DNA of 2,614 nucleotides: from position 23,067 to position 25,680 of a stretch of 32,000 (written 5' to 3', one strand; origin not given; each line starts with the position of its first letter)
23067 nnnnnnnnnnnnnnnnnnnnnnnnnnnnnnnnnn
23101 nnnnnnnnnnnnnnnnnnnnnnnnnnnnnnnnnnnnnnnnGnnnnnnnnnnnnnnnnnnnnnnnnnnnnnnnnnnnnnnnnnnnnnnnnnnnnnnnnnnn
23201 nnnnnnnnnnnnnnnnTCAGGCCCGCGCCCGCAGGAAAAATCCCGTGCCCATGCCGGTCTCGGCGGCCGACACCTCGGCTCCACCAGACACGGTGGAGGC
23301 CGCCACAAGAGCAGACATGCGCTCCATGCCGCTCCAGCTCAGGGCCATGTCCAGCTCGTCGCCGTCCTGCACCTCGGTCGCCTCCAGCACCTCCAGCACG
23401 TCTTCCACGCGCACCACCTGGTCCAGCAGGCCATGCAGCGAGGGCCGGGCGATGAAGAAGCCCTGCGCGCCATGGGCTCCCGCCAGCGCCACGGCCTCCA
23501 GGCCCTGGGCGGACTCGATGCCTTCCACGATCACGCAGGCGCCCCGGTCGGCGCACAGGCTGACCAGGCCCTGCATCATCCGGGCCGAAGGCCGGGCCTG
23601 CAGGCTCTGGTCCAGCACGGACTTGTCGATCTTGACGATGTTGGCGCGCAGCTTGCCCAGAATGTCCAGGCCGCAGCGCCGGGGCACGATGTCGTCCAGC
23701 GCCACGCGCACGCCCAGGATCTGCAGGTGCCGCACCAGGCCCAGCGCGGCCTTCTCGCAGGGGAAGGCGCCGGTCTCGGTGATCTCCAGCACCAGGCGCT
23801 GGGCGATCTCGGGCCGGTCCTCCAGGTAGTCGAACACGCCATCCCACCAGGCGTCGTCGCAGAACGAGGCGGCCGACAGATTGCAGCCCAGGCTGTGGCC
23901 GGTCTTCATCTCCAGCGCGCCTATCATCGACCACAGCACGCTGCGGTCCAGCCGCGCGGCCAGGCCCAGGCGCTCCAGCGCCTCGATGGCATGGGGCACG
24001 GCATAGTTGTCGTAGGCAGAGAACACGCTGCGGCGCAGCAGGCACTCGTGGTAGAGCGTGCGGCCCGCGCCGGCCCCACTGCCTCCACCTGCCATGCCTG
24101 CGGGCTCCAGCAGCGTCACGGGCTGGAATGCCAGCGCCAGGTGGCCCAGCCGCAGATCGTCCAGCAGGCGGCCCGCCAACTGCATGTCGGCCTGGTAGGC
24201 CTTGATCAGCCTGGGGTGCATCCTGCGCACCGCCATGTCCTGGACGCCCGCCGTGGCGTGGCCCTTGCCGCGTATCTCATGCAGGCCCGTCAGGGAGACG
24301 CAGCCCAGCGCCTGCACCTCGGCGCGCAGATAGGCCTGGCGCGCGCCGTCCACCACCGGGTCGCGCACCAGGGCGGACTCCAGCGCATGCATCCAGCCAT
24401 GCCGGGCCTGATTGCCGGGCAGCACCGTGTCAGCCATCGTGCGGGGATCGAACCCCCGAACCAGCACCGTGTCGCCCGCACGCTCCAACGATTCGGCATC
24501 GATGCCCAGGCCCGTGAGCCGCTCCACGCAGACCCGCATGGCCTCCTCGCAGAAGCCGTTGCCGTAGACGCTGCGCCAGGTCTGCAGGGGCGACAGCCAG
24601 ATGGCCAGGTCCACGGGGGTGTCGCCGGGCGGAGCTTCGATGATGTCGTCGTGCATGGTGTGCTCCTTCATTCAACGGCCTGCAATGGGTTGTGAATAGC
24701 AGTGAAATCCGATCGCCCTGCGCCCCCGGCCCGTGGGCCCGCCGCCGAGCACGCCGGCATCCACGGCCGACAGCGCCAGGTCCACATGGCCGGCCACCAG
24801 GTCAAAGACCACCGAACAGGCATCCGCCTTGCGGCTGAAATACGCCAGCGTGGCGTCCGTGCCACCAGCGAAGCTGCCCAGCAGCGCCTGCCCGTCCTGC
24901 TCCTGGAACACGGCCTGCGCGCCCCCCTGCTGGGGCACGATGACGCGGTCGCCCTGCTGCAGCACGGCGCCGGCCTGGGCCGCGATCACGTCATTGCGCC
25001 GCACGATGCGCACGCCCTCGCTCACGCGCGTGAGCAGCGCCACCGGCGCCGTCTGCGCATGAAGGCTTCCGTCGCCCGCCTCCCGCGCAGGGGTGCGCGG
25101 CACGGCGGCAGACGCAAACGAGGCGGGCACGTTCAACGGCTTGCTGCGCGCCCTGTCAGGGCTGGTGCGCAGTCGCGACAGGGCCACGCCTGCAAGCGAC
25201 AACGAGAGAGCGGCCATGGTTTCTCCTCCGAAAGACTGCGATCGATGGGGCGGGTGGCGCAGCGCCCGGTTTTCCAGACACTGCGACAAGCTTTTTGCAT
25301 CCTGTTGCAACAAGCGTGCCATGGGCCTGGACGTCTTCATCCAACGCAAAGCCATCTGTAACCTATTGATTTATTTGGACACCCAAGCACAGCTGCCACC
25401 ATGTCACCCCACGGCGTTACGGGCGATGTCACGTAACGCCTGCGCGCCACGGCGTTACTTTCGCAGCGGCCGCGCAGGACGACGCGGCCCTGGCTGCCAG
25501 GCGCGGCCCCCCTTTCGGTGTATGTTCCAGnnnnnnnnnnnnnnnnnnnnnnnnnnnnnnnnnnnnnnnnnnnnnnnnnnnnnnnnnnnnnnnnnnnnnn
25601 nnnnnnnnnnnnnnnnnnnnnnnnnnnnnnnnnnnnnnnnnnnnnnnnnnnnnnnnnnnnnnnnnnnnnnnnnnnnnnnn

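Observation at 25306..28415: A sigma-54 two-component module bracketed by two outward-facing textbook -24/-12 promoters, each with an IHF site and upstream repeats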

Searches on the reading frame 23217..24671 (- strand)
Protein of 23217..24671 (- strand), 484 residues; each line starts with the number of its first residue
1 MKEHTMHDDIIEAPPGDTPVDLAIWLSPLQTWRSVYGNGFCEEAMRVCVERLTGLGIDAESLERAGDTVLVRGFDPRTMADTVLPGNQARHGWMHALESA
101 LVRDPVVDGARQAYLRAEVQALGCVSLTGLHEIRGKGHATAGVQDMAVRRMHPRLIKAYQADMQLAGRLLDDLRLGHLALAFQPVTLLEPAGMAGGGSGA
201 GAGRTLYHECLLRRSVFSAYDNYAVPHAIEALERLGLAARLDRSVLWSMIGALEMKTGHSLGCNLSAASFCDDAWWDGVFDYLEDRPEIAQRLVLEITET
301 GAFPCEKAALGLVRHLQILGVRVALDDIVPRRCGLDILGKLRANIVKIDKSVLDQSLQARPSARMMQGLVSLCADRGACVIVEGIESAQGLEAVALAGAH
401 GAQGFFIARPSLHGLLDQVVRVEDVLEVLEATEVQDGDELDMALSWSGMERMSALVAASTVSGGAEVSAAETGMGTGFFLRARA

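Call 6: search_protein_families(library=pfam, proteins=[window:23217-24671:-], max_evalue=0.01)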
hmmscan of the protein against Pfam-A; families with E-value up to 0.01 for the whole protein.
window:23217-24671:- (484 aa): 1 family
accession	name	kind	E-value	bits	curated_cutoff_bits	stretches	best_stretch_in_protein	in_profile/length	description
PF00563.25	EAL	-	2.3e-35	122.5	31.3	1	168-410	3-236/236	EAL domain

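Call 10: search_protein_families(library=ncbifam, proteins=[window:23217-24671:-], max_evalue=0.001)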
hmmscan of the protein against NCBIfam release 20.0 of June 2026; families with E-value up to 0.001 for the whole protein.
window:23217-24671:- (484 aa): 14 families
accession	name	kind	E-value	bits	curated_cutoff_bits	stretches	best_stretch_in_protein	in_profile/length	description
NF052265.1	EAL_dom_RimA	equivalog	2.9e-15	56.2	430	1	291-415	114-238/248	S6 modification regulatory phosphodiesterase RimA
NF045673.1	c-di-GMPRcptLapD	equivalog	3.3e-14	52.1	1020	1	205-411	441-645/647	cyclic di-GMP receptor LapD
NF008467.0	PRK11359.1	equivalog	9.2e-14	50.4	857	1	260-410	632-782/800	oxygen-sensing cyclic-di-GMP phosphodiesterase DosP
NF045675.1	PhdiestaseDibA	equivalog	2e-12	46.3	980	1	229-412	429-617/623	phosphodiesterase DibA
NF007474.0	PRK10060.1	equivalog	2.2e-12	46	782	1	261-411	495-645/663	cyclic di-GMP phosphodiesterase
NF008807.1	PRK11829.1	equivalog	3.7e-12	45.2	733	1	264-409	506-651/670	biofilm formation regulator HmsP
NF008281.1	PRK11059.1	equivalog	1.3e-11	43.5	663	1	230-410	448-629/633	RNase E specificity factor CsrD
NF053781.1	cdiGMPphdstlr2612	equivalog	4.3e-10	37.9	1600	1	260-411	1105-1256/1268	Tlr1612 family c-di-GMP phosphodiesterase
NF007298.0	PRK09776.1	equivalog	1.2e-09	36.7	1135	1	229-412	912-1099/1111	diguanylate cyclase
NF052458.1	PhdiestGepA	equivalog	2.3e-09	36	1200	1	256-410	677-831/840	phosphodiesterase GepA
NF007839.0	PRK10551.1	equivalog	1.5e-08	33.6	461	1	255-412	346-502/518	cyclic di-GMP phosphodiesterase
NF008617.0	PRK11596.1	equivalog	5.6e-08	32.4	190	1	335-419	167-251/255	cyclic-guanylate-specific phosphodiesterase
NF051476.1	CDiGphdiTpdA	equivalog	5.9e-08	32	1000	1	291-407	451-567/570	cyclic di-GMP phosphodiesterase TpdA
NF052596.1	RR_EAL_PvrR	equivalog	7.3e-06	24.9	580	1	263-410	232-379/398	response regulator cyclic di-GMP phosphodiesterase PvrR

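Call 58: search_protein_families(library=pfam, proteins=[window:23217-24671:-], max_evalue=10)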
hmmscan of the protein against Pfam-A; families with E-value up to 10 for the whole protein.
window:23217-24671:- (484 aa): 1 family
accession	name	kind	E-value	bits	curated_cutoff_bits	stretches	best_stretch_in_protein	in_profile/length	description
PF00563.25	EAL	-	2.3e-35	122.5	31.3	1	168-410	3-236/236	EAL domain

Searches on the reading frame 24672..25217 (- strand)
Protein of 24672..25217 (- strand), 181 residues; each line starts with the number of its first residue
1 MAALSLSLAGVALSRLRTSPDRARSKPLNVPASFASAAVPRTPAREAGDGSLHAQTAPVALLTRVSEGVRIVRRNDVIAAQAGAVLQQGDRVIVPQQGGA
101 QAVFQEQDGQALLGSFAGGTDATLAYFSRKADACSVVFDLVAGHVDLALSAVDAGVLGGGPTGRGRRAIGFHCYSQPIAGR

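Call 6: search_protein_families(library=pfam, proteins=[window:24672-25217:-], max_evalue=0.01)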
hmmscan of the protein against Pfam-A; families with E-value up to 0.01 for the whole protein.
window:24672-25217:- (181 aa): 0 families

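Call 10: search_protein_families(library=ncbifam, proteins=[window:24672-25217:-], max_evalue=0.001)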
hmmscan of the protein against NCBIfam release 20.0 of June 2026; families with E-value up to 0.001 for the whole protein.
window:24672-25217:- (181 aa): 0 families

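Call 21: find_homologous_proteins(query=window:24672-25217:-)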
Query window:24672-25217:- (181 aa): 27 proteins with E <= 0.001 among 1589 candidates.
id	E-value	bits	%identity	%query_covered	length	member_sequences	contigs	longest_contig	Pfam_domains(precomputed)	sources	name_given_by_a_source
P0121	2.7e-107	374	100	100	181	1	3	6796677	-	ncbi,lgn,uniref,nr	ncbi:hypothetical protein DR66_1293 [Delftia acidovorans]|uniref:hypothetical protein n=1 Tax=Delfti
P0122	4.1e-104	364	97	100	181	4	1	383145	-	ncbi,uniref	ncbi:hypothetical protein ACUTR7_17885 [Delftia sp. NA_296.1]|uniref:hypothetical protein n=1 Tax=De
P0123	1.1e-99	349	94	100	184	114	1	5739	-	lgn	-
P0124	6.1e-96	337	90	100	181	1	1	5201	-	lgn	-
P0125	1.1e-95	336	91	100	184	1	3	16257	-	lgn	-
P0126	3.5e-95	334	90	100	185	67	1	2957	-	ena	-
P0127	7.5e-95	333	89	100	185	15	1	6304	-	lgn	-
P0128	2.3e-94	332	91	100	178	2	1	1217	-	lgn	-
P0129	2.5e-94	332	91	100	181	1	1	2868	-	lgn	-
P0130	4.1e-94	331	89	100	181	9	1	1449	-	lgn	-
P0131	8.3e-92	323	86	100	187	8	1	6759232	-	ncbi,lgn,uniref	ncbi:hypothetical protein [Delftia tsuruhatensis]|uniref:hypothetical protein n=1 Tax=Delftia tsuruh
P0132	8.8e-92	323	87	100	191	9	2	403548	-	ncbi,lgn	-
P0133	2.4e-77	276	77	100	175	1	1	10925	-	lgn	-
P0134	6.1e-61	223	68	100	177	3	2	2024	-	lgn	-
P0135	7.0e-51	190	88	63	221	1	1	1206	PF02826.26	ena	-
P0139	1.7e-40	157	52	90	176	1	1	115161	-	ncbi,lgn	-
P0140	1.7e-39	153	48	100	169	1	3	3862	-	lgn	-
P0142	1.5e-37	147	52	100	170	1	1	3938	-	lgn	-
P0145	2.4e-30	124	53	68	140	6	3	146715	-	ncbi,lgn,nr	ncbi:MAG: hypothetical protein LBE51_09255 [Acidovorax sp.]|nr:hypothetical protein [Acidovorax sp.]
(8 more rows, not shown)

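Call 22: find_encoding_contigs(protein=P0131, flank=8000, max_places=2)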
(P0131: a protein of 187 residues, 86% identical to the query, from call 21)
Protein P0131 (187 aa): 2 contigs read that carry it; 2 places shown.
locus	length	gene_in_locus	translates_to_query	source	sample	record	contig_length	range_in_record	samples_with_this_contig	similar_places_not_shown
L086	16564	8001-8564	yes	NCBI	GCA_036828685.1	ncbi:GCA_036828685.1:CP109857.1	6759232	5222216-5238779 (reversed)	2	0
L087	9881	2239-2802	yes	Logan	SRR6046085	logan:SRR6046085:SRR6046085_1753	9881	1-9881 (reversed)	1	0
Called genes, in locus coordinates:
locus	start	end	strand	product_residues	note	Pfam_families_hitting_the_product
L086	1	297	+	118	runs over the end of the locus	PF10604:Polyketide_cyc2 (faint), PF08327:AHSA1 (faint)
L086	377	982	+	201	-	PF00574:CLP_protease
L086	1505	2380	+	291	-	-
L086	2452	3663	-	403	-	PF12832:MFS_1_like, PF07690:MFS_1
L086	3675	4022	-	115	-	PF04342:DMT_6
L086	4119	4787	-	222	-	-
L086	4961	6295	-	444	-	PF00072:Response_reg, PF00158:Sigma54_activat, PF14532:Sigma54_activ_2, PF07728:AAA_5 (weak), PF25601:AAA_lid_14, PF02954:HTH_8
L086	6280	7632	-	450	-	PF00512:HisKA, PF02518:HATPase_c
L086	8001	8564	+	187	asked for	-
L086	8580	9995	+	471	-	PF00563:EAL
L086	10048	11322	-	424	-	PF12000:Glyco_trans_4_3, PF00534:Glycos_transf_1, PF13692:Glyco_trans_1_4, PF13524:Glyco_trans_1_2 (weak)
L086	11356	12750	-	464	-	PF00158:Sigma54_activat, PF01078:Mg_chelatase (faint), PF14532:Sigma54_activ_2, PF07728:AAA_5, PF02954:HTH_8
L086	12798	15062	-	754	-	PF07811:TadE (weak), PF13400:Tad (weak), PF09977:Tad_C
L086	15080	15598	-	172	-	PF07811:TadE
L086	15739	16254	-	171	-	PF07811:TadE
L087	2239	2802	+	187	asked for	-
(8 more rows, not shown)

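Call 23: find_encoding_contigs(protein=P0139, flank=8000, max_places=2)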
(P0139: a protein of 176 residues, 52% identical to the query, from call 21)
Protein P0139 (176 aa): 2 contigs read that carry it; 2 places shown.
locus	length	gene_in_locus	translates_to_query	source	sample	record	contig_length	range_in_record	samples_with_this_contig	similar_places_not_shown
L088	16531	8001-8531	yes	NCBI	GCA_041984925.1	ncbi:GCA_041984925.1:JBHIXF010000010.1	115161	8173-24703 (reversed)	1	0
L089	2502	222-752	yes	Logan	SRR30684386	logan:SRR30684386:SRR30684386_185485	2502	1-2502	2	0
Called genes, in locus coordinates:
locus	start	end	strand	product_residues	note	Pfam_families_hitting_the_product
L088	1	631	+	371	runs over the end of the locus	PF00793:DAHP_synth_1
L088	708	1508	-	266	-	PF00528:BPD_transp_1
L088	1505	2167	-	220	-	PF00528:BPD_transp_1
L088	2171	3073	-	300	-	PF00497:SBP_bac_3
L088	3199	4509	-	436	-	PF01494:FAD_binding_3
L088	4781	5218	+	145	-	PF00583:Acetyltransf_1, PF13673:Acetyltransf_10, PF13508:Acetyltransf_7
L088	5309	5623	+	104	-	PF12840:HTH_20, PF01022:HTH_5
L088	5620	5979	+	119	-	-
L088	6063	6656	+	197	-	PF00574:CLP_protease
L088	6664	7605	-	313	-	PF01223:Endonuclease_NS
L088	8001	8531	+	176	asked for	-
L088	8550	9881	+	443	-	PF00563:EAL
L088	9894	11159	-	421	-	PF12000:Glyco_trans_4_3, PF00534:Glycos_transf_1, PF13692:Glyco_trans_1_4, PF13524:Glyco_trans_1_2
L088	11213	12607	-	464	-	PF00158:Sigma54_activat, PF01078:Mg_chelatase (faint), PF14532:Sigma54_activ_2, PF07728:AAA_5, PF02954:HTH_8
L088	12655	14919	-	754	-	PF07811:TadE (weak), PF13400:Tad (weak), PF09977:Tad_C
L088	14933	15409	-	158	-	PF07811:TadE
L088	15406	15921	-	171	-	PF07811:TadE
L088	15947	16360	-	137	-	PF12266:DUF3613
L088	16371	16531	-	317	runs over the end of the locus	PF07719:TPR_2 (faint), PF13414:TPR_11 (weak), PF13432:TPR_16 (weak)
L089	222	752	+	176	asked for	-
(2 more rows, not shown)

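Call 24: find_encoding_contigs(protein=P0145, flank=8000, max_places=2)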
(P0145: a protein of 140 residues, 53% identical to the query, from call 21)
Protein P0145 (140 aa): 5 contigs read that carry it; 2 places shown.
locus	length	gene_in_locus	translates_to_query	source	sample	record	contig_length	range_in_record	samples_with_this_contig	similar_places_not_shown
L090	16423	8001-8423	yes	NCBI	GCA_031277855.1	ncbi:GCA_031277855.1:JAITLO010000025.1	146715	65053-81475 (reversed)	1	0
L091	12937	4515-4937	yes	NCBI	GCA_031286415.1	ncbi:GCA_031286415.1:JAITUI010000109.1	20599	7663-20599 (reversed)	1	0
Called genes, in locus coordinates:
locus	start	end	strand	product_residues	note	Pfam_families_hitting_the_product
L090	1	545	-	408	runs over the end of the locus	PF00072:Response_reg, PF00563:EAL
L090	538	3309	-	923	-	PF00512:HisKA, PF02518:HATPase_c, PF00072:Response_reg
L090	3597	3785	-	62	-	-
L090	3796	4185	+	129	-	-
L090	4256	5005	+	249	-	PF00345:PapD_N, PF02753:PapD_C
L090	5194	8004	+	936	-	PF13954:PapC_N, PF00577:Usher, PF13953:PapC_C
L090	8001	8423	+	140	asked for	-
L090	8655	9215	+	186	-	PF02627:CMD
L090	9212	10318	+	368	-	PF02771:Acyl-CoA_dh_N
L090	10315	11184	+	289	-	PF00005:ABC_tran, PF13304:AAA_21 (faint)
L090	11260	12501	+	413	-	PF13379:NMT1_2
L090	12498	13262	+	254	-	PF00528:BPD_transp_1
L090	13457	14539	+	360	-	PF01032:FecCD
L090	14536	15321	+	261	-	PF00005:ABC_tran, PF02463:SMC_N, PF13304:AAA_21 (faint)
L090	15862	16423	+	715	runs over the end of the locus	PF07715:Plug, PF00593:TonB_dep_Rec_b-barrel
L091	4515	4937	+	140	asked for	-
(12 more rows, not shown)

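Call 25: find_encoding_contigs(protein=P0133, flank=8000, max_places=2)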
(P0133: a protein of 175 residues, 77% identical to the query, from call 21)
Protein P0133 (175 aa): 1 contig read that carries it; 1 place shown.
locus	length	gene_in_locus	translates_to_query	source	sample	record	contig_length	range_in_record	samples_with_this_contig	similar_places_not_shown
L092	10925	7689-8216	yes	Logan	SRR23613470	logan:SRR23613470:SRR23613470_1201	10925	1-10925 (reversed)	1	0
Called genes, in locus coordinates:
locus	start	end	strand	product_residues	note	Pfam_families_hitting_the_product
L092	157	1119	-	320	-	PF01223:Endonuclease_NS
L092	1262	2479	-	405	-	PF12832:MFS_1_like, PF07690:MFS_1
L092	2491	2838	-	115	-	PF04342:DMT_6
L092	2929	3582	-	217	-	-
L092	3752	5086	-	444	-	PF00072:Response_reg, PF00158:Sigma54_activat, PF14532:Sigma54_activ_2, PF07728:AAA_5 (weak), PF25601:AAA_lid_14, PF02954:HTH_8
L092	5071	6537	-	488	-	PF00512:HisKA, PF02518:HATPase_c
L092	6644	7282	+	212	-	PF01810:LysE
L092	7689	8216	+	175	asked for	-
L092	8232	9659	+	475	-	PF00563:EAL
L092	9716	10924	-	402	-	?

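Call 55: find_encoding_contigs(protein=P0142, flank=4000, max_places=2)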
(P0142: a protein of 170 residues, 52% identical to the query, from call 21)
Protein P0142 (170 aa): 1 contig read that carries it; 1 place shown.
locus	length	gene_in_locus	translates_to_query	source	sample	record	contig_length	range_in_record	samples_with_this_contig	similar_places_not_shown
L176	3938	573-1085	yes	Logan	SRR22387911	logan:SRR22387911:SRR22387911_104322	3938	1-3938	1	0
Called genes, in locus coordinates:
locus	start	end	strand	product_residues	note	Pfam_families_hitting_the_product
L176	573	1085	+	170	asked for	-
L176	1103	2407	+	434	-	PF00563:EAL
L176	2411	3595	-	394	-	PF07690:MFS_1, PF05977:MFS_3 (faint)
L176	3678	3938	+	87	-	?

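Call 56: find_encoding_contigs(protein=P0140, flank=4000, max_places=3)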
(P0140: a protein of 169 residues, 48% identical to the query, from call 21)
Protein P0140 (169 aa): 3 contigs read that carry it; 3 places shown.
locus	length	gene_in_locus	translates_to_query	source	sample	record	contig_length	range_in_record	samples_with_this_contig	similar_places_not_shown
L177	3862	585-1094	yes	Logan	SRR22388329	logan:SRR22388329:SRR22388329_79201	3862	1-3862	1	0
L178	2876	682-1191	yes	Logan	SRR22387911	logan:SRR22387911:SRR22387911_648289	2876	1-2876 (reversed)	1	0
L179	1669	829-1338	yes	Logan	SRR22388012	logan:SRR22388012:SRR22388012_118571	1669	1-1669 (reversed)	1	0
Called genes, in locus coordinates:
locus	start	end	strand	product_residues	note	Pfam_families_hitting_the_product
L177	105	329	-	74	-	-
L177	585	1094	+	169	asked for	-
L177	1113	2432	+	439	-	PF00563:EAL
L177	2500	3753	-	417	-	PF12000:Glyco_trans_4_3, PF00534:Glycos_transf_1, PF13692:Glyco_trans_1_4, PF13524:Glyco_trans_1_2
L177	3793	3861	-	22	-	?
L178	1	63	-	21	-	?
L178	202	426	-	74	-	-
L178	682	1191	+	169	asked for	-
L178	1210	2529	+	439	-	PF00563:EAL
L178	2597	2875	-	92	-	?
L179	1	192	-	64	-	?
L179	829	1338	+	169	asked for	-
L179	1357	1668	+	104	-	?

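Call 58: search_protein_families(library=pfam, proteins=[window:24672-25217:-], max_evalue=10)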
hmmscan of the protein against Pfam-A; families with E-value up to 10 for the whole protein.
window:24672-25217:- (181 aa): 0 families

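Call 66: predict_structure(alignment_id=A3)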
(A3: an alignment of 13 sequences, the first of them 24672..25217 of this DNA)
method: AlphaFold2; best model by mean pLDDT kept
length: 181 residues; sequences in the alignment: 13
mean_pLDDT: 73.8   pTM: 0.59
mean pLDDT of the five models: 73.8, 71.8, 70.8, 70.6, 70.4
residues with pLDDT >= 90: 73; 70-90: 29; 50-70: 46; < 50: 33
segments of 3 or more residues with pLDDT < 50: 1-3, 9-11, 35-40, 42-45, 49-55
pLDDT, mean of each block of 10 residues (from residue 1): 49 51 54 47 46 55 96 95 94 97 88 95 92 87 92 59 57 74 51
secondary structure, 60 per line:
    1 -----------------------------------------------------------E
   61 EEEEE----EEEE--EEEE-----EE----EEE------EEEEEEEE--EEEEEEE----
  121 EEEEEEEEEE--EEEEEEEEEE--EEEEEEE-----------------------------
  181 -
elements in order: E60-65 E70-73 E76-79 E91-93 E100-107 E110-116 E121-130 E133-142 E145-151

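Call 70: fold_search(model_id=the predicted structure, library=pdb)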
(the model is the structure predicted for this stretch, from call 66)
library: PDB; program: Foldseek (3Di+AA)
matches with E <= 10: 131; with E <= 0.001: 0
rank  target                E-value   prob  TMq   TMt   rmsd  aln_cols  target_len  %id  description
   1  5ix9_MODEL_1_A        1.3e-01  1.00  0.30  0.67   2.4        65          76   12  Cell surface anchoring domain (released 2017-06-28)
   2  9d3d_H                5.3e-01  0.07  0.14  0.17  17.9       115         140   11  Cryo-EM structure of PGT145 R100aS Fab bound to HIV-1 BG505 DS-SOSIP.664 Env trimer (released 2024-12-25)
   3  9m8o_F                6.2e-01  0.06  0.16  0.17  20.2       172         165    9  Cryo-EM structure of bacteriophage NF5 baseplate (released 2025-12-17)
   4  2z4h_B                1.2e+00  0.04  0.12  0.12  15.1       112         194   19  Crystal structure of the Cpx pathway activator NlpE from Escherichia coli (released 2007-09-04)
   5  9nk0                  1.5e+00  0.07  0.17  0.19  11.8       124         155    8  Prenylated-FMN maturase PhdC from Mycolicibacterium fortuitum (apo) (released 2026-02-18)
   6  7qep_S4               1.5e+00  0.06  0.14  0.11  12.7       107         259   13  Cryo-EM structure of the ribosome from Encephalitozoon cuniculi (released 2022-02-09)
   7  9m7c_A                1.5e+00  0.05  0.16  0.18  20.2       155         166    8  Cryo-EM structure of bacteriophage NF5 tail tube (released 2025-12-17)
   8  9nk4                  2.0e+00  0.06  0.17  0.20  12.0       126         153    8  Prenylated-FMN maturase PhdC E45A mutant from Mycolicibacterium fortuitum bound to flavin mononucleotide (released 2026-02-18)
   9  9m8o_C                2.2e+00  0.03  0.14  0.14  19.2       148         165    9  Cryo-EM structure of bacteriophage NF5 baseplate (released 2025-12-17)
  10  2z4i_A                2.2e+00  0.03  0.13  0.12  15.0       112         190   19  Crystal structure of the Cpx pathway activator NlpE from Escherichia coli (released 2007-09-04)
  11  8p94_V                2.4e+00  0.03  0.15  0.11  17.4       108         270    9  Cryo-EM structure of cortactin stabilized Arp2/3-complex nucleated actin branches (released 2024-01-03)
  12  3u6g_A                2.4e+00  0.02  0.14  0.18  13.9       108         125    8  Crystal structure of a domain of unknown function, DUF4425 (BVU_3708) from Bacteroides vulgatus ATCC 8482 at 1.35 A re (released 2011-11-02)
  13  8gtb_A                2.4e+00  0.01  0.10  0.12  17.4       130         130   12  Cryo-EM structure of the marine siphophage vB_DshS-R4C tail tube protein (released 2023-07-12)
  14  2z4h_A                2.5e+00  0.03  0.13  0.12  19.3       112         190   19  Crystal structure of the Cpx pathway activator NlpE from Escherichia coli (released 2007-09-04)
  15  2lrg_MODEL_1_A        2.5e+00  0.01  0.10  0.13  14.2       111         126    7  NMR structure of the protein YP_001300941.1 from Bacteroides vulgatus (released 2012-04-18)
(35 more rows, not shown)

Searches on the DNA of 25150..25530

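Call 74: search_rna_families(source=window, start=25150, end=25530, threshold=evalue, max_evalue=1)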
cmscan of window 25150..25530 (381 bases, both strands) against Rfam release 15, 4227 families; matches with E-value up to 1: 0.
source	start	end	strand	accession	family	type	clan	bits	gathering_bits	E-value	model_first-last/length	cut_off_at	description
